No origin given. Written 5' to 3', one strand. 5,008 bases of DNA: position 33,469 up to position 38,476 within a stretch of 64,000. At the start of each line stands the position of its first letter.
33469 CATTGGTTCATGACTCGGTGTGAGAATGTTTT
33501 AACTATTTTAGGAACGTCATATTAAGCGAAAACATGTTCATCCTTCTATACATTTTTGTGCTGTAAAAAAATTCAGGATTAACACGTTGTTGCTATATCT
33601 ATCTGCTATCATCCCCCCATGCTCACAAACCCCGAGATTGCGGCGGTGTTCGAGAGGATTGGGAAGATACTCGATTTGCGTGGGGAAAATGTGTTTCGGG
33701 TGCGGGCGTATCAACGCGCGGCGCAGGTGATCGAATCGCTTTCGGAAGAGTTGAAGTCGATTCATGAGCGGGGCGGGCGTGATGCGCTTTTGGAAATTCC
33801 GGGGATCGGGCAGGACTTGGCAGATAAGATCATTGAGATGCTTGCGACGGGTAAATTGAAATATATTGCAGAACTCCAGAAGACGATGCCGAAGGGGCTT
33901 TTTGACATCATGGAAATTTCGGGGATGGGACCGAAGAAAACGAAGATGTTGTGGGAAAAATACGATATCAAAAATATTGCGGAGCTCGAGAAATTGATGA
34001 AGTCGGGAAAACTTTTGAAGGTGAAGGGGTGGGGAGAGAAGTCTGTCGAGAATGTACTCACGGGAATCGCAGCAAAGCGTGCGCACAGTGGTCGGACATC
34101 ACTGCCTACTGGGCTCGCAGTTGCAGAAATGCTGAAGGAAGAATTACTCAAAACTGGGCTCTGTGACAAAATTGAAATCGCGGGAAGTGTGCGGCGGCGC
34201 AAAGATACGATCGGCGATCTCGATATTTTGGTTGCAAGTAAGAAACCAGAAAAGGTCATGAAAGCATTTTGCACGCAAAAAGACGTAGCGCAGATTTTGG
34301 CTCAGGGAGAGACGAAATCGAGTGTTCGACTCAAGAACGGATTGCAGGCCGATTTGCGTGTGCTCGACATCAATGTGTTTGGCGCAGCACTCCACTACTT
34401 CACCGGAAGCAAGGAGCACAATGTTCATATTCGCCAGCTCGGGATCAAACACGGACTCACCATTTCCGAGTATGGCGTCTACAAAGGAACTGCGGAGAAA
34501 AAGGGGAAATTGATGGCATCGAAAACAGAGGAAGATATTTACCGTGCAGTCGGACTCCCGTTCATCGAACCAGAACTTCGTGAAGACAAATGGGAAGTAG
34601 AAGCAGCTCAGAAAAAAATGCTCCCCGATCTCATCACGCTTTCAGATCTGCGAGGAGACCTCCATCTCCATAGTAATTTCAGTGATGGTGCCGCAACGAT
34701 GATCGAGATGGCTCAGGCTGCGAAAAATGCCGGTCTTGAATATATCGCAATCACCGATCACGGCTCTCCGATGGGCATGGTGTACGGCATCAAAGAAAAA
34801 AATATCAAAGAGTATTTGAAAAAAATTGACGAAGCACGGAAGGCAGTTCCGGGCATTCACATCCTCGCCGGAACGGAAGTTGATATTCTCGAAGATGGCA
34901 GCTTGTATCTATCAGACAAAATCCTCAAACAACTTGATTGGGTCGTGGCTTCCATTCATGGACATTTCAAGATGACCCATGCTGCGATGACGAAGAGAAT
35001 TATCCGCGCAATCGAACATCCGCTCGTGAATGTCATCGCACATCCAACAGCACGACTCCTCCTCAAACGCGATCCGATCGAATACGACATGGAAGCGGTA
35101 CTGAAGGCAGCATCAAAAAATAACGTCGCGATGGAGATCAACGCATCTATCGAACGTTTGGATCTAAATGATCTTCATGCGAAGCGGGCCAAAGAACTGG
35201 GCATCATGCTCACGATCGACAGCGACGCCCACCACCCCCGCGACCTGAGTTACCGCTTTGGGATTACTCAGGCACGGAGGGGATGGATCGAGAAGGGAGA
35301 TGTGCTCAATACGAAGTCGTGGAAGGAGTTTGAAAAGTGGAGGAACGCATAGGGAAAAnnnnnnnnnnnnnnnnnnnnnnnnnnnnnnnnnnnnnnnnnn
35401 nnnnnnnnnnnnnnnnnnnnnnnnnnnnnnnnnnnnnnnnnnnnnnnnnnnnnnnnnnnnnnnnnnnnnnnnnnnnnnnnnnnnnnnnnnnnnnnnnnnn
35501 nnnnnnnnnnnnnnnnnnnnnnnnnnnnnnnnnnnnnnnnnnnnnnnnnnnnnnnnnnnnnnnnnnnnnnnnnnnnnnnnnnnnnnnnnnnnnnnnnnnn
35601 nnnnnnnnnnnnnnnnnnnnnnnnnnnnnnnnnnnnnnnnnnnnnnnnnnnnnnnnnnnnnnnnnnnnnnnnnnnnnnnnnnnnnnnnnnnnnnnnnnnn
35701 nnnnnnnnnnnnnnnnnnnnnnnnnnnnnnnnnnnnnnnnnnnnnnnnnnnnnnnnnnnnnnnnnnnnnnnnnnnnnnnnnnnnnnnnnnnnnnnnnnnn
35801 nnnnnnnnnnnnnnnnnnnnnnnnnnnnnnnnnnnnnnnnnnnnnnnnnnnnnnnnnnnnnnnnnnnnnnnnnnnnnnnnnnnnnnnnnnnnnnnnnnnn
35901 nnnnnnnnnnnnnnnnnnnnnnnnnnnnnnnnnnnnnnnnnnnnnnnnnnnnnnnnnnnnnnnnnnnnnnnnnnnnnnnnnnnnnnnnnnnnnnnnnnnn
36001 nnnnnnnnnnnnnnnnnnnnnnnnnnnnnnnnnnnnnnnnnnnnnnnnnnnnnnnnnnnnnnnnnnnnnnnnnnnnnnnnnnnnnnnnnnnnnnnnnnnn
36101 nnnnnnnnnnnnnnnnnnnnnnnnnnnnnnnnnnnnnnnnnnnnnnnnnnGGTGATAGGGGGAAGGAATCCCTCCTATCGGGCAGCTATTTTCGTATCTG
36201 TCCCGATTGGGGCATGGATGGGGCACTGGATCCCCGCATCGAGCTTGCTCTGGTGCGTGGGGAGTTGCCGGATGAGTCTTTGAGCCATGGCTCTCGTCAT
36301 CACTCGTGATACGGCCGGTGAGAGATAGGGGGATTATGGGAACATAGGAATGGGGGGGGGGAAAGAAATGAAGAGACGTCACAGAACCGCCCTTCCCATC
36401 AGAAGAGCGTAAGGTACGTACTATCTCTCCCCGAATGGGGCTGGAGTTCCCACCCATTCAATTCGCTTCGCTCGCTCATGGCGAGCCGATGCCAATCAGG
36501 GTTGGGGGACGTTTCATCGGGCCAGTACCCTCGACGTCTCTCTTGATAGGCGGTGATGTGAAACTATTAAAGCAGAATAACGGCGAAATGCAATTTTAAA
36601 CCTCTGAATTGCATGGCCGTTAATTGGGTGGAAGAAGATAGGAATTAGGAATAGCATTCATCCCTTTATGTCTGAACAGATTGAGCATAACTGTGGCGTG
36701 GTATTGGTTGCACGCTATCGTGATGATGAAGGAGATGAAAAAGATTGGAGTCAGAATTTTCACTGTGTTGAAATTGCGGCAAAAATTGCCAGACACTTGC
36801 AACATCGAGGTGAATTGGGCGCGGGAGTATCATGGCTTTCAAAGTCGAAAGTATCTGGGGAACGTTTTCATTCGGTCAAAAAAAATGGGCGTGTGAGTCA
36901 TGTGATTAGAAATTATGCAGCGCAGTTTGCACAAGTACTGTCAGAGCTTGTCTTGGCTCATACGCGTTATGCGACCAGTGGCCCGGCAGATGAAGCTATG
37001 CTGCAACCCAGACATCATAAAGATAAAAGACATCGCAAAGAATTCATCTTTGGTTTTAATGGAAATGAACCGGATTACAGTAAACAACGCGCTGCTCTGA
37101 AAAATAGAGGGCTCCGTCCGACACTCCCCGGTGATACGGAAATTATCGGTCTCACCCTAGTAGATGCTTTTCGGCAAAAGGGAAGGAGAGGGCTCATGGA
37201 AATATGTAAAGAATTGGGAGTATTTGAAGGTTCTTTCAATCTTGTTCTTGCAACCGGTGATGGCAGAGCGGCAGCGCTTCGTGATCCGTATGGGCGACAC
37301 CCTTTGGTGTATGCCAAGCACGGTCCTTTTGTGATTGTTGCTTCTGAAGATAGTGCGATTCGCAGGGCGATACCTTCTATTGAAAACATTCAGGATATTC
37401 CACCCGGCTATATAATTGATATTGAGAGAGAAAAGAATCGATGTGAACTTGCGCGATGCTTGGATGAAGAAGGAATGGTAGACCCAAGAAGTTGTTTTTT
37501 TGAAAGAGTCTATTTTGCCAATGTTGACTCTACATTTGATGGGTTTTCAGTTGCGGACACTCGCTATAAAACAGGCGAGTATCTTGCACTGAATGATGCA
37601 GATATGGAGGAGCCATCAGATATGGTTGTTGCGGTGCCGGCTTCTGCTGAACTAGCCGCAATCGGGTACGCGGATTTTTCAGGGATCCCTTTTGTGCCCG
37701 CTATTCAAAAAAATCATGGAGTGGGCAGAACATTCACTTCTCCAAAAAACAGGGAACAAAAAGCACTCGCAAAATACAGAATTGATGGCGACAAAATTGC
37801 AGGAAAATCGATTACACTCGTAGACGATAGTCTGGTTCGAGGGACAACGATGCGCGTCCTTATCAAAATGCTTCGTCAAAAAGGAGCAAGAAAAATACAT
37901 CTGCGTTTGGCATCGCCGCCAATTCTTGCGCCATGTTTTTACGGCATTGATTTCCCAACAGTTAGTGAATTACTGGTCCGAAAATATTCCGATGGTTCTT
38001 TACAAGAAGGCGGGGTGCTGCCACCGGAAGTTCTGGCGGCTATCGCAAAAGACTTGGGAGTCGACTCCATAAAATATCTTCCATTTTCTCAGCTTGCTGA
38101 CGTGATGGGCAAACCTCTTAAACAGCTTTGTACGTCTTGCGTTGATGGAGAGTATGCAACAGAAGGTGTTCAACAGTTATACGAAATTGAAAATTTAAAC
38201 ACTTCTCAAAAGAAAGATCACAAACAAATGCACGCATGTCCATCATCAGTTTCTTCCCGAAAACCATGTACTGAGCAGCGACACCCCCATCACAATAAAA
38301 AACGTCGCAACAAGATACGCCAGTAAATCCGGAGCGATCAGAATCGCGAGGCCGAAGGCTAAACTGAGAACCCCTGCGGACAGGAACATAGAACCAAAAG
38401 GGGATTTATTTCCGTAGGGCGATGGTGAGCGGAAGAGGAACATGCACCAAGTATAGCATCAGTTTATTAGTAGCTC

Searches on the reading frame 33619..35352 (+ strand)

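Call 30: search_protein_families(library=pfam, proteins=[window:33619-35352:+], max_evalue=0.001)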
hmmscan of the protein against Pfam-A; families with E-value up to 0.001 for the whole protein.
window:33619-35352:+ (577 aa): 6 families
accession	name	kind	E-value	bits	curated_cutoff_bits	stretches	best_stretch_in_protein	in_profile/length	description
PF14791.11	DNA_pol_B_thumb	-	7.6e-23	80.6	25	1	257-322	1-63/63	DNA polymerase beta thumb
PF14716.13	HHH_8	-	2.1e-20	73.3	30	1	3-80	2-73/73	Helix-hairpin-helix domain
PF02811.25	PHP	-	4.5e-16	60.1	26.4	1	347-509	1-163/164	PHP domain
PF14520.12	HHH_5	-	2e-09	38.2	27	1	97-147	4-52/57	Helix-hairpin-helix domain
PF00633.29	HHH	-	9.4e-05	22.5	24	0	54-73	10-29/30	Helix-hairpin-helix motif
PF14792.12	DNA_pol_B_palm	-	0.00042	21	25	0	184-218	26-61/113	DNA polymerase beta palm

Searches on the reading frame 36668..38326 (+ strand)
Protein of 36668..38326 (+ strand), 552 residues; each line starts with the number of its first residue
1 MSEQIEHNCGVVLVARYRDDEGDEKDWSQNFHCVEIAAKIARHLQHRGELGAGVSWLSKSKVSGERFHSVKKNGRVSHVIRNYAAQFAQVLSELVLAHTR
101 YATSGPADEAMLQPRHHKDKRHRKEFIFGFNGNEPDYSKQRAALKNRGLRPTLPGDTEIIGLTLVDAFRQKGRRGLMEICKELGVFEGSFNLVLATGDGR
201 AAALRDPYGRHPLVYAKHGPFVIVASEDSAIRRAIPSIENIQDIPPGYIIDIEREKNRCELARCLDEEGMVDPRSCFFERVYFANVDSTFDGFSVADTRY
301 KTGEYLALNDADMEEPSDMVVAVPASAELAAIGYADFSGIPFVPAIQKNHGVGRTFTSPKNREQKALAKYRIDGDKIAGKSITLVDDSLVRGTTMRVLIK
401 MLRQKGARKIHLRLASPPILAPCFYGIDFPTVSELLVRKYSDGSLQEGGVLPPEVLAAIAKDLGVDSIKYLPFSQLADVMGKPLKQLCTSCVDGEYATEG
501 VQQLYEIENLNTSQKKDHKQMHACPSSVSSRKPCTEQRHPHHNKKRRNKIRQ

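Call 30: search_protein_families(library=pfam, proteins=[window:36668-38326:+], max_evalue=0.001)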
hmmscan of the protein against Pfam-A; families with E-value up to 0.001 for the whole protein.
window:36668-38326:+ (552 aa): 3 families
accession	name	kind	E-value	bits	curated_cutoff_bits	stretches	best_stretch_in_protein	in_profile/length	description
PF13522.11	GATase_6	-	2.6e-10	40.9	27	1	93-227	11-130/130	Glutamine amidotransferase domain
PF13537.11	GATase_7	-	4.9e-09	36.7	25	1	121-232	19-122/123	Glutamine amidotransferase domain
PF00156.33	Pribosyltran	-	0.00062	19.6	26.3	0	365-412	79-120/158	Phosphoribosyl transferase domain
